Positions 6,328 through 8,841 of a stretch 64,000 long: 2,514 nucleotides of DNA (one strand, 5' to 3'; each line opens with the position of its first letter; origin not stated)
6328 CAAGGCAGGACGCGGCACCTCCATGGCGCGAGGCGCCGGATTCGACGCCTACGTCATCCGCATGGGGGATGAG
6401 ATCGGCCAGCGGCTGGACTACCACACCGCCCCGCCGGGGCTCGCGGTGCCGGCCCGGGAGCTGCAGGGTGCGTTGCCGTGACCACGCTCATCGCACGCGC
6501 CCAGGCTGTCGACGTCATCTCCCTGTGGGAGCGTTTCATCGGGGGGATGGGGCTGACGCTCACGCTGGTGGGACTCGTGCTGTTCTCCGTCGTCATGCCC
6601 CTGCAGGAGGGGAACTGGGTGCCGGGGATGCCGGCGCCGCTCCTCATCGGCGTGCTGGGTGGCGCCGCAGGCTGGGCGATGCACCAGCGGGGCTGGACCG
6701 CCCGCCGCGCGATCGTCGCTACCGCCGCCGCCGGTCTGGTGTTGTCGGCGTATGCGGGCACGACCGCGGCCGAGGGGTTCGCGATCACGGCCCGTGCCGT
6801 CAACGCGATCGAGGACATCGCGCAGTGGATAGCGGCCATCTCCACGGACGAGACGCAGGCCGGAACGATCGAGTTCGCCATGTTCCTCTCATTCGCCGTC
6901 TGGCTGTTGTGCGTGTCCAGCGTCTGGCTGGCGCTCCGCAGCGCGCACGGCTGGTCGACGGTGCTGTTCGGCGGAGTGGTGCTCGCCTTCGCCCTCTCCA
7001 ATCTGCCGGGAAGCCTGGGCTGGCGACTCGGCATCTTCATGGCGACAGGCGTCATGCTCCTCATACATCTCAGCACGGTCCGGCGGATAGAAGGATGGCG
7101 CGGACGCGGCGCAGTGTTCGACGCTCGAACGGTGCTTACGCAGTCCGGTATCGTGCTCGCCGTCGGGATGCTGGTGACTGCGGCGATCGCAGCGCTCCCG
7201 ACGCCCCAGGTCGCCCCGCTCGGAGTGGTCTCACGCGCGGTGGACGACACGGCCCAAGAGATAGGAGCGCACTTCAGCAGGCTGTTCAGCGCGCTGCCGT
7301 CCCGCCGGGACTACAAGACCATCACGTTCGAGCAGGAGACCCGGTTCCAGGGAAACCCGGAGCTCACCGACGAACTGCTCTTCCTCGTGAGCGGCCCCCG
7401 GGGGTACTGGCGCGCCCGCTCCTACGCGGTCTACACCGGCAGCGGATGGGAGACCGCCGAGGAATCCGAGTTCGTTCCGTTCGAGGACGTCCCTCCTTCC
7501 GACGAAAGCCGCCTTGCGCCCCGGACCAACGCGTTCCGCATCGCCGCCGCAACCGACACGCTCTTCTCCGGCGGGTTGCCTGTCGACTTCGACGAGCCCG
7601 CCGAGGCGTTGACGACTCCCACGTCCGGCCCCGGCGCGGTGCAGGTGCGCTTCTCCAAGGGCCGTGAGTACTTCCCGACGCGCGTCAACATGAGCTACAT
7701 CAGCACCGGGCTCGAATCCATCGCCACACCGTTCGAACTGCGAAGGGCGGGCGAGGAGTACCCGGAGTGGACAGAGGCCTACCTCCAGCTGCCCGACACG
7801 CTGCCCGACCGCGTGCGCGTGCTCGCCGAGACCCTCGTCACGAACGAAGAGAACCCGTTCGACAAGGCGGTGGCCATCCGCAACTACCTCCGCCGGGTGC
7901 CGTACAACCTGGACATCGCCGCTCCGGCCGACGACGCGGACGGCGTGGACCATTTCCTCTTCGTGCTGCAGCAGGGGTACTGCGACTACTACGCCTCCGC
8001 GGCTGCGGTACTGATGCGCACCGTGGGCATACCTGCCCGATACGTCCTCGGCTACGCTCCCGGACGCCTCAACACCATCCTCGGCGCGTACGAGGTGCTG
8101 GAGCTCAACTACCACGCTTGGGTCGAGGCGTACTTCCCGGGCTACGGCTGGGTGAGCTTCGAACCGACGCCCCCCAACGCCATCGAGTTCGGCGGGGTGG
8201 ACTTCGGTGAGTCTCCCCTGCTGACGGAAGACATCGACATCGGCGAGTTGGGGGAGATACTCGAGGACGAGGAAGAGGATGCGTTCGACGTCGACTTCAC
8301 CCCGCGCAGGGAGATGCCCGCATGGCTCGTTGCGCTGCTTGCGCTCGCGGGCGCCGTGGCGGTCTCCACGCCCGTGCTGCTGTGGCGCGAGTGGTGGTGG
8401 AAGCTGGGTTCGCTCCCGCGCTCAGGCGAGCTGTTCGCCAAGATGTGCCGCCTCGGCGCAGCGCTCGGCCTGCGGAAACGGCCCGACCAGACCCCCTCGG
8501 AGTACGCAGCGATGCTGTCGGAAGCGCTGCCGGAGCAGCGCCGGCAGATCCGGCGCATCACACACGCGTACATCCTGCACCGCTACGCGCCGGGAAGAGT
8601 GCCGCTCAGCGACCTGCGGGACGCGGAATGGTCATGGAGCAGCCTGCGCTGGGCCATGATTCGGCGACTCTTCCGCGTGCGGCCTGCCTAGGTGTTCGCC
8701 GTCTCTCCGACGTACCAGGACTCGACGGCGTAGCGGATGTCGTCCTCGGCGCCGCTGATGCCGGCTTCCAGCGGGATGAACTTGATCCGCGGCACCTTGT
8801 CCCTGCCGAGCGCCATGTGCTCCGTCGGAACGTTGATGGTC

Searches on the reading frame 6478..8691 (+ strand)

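Call 29: search_protein_families(library=pfam, proteins=[window:6478-8691:+], max_evalue=0.001)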
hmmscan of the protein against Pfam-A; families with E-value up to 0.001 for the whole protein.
window:6478-8691:+ (737 aa): 4 families
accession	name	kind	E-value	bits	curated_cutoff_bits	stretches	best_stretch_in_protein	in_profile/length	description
PF01841.26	Transglut_core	-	2.2e-26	92.7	23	1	449-563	3-108/108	Transglutaminase-like superfamily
PF13559.11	DUF4129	-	8.6e-13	48.6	24.8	1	653-717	2-65/69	Domain of unknown function (DUF4129)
PF11992.13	TgpA_N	-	6.8e-05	22.4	30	1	33-340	5-268/333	TgpA N-terminal domain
PF03536.20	VRP3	-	0.0002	21.4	25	1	657-726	148-214/240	Salmonella virulence-associated 28kDa protein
